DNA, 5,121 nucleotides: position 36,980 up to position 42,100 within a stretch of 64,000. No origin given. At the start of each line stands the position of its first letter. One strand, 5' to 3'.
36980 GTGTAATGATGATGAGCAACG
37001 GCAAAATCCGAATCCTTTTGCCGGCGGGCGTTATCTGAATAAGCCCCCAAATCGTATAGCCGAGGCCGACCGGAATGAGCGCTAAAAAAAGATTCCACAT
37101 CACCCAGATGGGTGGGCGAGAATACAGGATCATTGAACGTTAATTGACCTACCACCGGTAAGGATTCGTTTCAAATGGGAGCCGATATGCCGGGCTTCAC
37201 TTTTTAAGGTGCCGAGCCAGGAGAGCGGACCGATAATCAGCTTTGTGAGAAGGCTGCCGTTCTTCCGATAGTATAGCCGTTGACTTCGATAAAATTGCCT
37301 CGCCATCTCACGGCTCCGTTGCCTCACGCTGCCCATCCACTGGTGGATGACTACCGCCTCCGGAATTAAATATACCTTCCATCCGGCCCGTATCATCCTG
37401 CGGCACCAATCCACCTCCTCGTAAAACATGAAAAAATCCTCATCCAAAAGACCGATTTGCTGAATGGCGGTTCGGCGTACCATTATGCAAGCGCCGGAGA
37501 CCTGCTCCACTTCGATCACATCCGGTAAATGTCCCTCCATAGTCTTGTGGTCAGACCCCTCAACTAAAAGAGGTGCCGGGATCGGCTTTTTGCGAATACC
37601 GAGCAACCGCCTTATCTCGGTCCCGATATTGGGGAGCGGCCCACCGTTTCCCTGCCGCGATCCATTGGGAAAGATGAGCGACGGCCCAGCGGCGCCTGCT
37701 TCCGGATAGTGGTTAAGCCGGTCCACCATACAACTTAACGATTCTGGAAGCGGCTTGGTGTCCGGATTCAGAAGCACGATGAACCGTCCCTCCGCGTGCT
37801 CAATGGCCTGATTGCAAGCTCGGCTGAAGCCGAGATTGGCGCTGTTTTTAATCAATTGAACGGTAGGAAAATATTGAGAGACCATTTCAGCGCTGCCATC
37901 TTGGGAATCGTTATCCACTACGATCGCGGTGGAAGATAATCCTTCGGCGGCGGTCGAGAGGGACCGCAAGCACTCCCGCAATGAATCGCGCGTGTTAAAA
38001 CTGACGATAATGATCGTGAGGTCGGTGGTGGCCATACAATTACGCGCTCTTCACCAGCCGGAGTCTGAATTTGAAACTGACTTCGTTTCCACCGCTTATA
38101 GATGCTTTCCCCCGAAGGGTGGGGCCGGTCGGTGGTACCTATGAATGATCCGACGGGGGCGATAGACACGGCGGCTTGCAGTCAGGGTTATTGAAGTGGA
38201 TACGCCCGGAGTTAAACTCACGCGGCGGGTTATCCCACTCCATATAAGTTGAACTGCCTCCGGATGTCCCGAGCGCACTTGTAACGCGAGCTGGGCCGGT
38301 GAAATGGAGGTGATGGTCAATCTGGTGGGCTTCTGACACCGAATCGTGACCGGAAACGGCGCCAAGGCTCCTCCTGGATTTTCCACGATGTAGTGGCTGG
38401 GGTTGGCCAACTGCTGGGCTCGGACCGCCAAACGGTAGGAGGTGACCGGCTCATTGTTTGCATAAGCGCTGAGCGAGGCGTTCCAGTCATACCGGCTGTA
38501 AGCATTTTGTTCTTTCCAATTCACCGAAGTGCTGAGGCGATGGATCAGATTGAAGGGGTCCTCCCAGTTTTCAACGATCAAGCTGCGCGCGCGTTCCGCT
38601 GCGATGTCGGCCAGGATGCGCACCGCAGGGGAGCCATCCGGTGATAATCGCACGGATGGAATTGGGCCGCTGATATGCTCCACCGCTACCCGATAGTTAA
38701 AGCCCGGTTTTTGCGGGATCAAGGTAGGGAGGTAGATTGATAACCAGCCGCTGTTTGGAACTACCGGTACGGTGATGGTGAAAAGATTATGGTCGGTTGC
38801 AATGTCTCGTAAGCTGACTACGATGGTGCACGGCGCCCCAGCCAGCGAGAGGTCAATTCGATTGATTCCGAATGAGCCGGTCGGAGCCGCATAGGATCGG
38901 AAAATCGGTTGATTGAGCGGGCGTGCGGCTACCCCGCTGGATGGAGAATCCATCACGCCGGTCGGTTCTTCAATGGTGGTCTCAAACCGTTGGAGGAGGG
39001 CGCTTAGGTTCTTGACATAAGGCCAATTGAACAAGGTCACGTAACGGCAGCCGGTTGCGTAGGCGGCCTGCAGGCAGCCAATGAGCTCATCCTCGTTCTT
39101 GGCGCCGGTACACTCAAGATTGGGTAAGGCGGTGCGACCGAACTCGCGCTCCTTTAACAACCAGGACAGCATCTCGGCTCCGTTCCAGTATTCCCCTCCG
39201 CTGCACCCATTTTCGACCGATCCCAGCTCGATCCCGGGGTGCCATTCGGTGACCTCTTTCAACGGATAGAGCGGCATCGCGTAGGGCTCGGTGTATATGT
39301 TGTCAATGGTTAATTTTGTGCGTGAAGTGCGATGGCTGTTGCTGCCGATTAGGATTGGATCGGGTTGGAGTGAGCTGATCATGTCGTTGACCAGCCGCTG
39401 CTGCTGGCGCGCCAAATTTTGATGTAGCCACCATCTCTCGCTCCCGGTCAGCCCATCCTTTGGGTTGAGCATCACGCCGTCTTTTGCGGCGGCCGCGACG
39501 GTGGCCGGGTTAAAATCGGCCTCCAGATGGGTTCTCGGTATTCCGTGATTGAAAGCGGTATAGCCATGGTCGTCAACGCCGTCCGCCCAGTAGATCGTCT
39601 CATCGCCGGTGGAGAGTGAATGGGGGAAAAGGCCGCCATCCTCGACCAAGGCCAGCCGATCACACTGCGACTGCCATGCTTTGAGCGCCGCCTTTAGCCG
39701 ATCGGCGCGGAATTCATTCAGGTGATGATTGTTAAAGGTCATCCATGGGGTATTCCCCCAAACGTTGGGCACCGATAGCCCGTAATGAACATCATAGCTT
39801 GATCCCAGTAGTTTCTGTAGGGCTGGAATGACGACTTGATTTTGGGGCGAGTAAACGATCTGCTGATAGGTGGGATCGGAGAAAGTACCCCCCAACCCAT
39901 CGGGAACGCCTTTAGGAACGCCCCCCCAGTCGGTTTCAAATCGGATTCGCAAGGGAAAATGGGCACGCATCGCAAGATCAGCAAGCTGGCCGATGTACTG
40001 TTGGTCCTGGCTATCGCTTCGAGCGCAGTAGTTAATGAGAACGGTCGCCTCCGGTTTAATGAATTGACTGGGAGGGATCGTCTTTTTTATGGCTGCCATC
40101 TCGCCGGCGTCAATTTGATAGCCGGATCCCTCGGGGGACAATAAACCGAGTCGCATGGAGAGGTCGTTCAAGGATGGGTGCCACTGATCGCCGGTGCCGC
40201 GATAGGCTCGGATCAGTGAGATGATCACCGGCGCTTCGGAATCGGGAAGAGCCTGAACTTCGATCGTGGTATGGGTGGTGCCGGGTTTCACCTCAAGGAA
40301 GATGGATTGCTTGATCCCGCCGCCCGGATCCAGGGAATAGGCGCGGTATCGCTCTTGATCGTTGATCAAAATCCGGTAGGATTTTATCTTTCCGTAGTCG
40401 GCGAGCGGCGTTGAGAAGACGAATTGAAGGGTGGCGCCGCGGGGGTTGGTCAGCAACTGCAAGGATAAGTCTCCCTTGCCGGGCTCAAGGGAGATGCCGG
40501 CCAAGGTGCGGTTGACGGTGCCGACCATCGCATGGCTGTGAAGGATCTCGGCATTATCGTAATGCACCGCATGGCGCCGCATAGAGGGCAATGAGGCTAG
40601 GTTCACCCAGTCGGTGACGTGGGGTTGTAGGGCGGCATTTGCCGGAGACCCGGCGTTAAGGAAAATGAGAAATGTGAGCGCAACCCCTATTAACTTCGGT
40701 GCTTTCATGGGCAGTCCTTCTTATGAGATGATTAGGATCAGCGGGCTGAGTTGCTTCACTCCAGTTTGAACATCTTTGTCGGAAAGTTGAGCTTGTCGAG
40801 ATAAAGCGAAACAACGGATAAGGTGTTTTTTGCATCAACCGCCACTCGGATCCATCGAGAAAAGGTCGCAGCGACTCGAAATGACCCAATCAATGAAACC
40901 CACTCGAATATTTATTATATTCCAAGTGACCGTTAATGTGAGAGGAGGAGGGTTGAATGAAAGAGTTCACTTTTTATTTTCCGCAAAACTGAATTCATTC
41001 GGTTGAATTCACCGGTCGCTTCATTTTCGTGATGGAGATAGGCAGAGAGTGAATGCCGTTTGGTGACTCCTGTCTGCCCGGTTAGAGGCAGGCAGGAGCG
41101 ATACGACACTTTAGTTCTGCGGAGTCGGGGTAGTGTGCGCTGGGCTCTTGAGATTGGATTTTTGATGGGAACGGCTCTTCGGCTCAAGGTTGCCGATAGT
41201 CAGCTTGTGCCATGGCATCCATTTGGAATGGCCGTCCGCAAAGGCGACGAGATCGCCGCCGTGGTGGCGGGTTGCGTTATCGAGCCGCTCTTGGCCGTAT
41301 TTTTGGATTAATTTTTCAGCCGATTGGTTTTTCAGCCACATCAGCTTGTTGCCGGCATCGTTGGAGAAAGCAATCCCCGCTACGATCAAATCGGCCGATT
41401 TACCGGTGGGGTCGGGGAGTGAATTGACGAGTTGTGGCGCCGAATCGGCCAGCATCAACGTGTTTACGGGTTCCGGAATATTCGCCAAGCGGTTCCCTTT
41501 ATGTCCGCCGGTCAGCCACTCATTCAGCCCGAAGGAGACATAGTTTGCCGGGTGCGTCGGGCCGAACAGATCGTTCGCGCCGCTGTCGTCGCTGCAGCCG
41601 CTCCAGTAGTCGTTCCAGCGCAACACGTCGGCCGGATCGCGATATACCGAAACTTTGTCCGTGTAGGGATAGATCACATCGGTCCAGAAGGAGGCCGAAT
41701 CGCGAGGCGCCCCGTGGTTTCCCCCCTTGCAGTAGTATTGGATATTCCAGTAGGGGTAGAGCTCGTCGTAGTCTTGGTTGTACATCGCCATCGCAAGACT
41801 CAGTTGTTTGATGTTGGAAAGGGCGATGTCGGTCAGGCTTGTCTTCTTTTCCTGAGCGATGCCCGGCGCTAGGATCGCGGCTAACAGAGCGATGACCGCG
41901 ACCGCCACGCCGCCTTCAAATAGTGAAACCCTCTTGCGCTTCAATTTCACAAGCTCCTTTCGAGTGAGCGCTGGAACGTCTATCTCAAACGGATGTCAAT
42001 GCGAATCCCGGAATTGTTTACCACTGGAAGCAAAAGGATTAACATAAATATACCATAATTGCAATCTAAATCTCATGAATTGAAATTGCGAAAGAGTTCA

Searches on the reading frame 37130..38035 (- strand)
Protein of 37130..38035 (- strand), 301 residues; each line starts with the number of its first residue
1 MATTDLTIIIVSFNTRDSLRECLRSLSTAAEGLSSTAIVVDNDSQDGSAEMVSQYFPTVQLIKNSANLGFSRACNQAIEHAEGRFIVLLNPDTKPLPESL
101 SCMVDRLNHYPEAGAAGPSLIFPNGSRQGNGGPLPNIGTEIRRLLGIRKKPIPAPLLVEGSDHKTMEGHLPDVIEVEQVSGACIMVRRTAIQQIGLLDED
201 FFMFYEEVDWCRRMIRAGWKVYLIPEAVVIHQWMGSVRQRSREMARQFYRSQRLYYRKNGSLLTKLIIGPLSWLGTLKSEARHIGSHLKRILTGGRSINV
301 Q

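Call 4: search_protein_families(library=pfam, proteins=[window:37130-38035:-], max_evalue=0.01)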
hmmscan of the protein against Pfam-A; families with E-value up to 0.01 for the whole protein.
window:37130-38035:- (301 aa): 3 families
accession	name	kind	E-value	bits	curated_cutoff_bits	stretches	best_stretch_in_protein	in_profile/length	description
PF00535.33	Glycos_transf_2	-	4.1e-22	79.3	23.3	1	7-132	1-128/168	Glycosyl transferase family 2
PF13641.12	Glyco_tranf_2_3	-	3.3e-17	63.7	27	1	6-249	3-229/230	Glycosyltransferase like family 2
PF13632.12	Glyco_trans_2_3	-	2.2e-07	31.4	27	1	179-246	72-142/198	Glycosyl transferase family group 2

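Call 69: search_protein_families(library=ncbifam, proteins=[window:37130-38035:-], max_evalue=0.001)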
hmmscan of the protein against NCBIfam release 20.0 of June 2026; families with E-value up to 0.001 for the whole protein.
window:37130-38035:- (301 aa): 18 families
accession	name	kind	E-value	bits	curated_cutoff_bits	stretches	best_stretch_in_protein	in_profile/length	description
TIGR03965.1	mycofact_glyco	equivalog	6.4e-18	64.9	280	2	4-122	74-193/467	mycofactocin biosynthesis glycosyltransferase MftF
TIGR01556.1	rhamnosyltran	subfamily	5.6e-15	55.3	200.55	2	182-261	151-233/281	rhamnosyltransferase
TIGR03937.1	PgaC_IcaA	equivalog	1.6e-12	47.2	422.3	1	5-116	46-159/407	poly-beta-1,6-N-acetyl-D-glucosamine synthase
NF038302.1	EPS_HpsE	equivalog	2.6e-12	46.3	300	1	5-119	2-123/307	hormogonium polysaccharide biosynthesis glycosyltransferase HpsE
NF041875.1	EPS_EpsD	equivalog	4.6e-11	42.7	370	1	6-102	1-99/325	exopolysaccharide biosynthesis glycosyltransferase EpsD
NF007482.0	PRK10073.1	equivalog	1e-10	41.2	423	1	3-94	5-97/334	glycosyltransferase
TIGR04283.1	glyco_like_mftF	equivalog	5.1e-09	36.1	182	1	6-103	1-93/221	TIGR04283 family arsenosugar biosynthesis glycosyltransferase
TIGR03111.1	glyc2_xrt_Gpos1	hypoth_equivalog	6.8e-09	35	363.95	1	5-113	50-162/439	TIGR03111 family XrtG-associated glycosyltransferase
NF050113.1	gal_furan_GlfT1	equivalog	1e-06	28.3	330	0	8-70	3-64/290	galactofuranosyltransferase GlfT1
NF050050.1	ProtGlycPglI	equivalog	2e-06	27.4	500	1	5-108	3-109/306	GalNAc(5)-diNAcBac-PP-undecaprenol beta-1,3-glucosyltransferase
NF047683.1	TeichurnBiosyTuaG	equivalog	2.7e-06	27.2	400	1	5-102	7-106/252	teichuronic acid biosynthesis protein TuaG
TIGR04009.1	wcaE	equivalog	2.7e-06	26.9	369.2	1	6-91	3-91/248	colanic acid biosynthesis glycosyltransferase WcaE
NF053739.1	GlytfEpsEBac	equivalog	1.8e-05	23.9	450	1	7-121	4-121/265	glycosyltransferase EpsE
TIGR04242.1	nodulat_NodC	equivalog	2e-05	23.8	550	0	6-118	50-166/395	chitooligosaccharide synthase NodC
NF045692.1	OglycostaseCruG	equivalog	2.1e-05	23.7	600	0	5-55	42-91/386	2'-O-glycosyltransferase CruG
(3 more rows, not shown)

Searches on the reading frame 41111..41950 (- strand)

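Call 12: search_protein_families(library=pfam, proteins=[window:41111-41950:-], max_evalue=0.00001)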
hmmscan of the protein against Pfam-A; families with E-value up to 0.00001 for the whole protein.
window:41111-41950:- (279 aa): 0 families

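Call 56: search_protein_families(library=pfam, proteins=[window:41111-41950:-], max_evalue=1)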
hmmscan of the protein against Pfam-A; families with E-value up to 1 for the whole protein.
window:41111-41950:- (279 aa): 1 family
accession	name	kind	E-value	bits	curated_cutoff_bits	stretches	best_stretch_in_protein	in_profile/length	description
PF07596.16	SBP_bac_10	-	0.0044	17.5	23.3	1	46-102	15-65/268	Protein of unknown function (DUF1559)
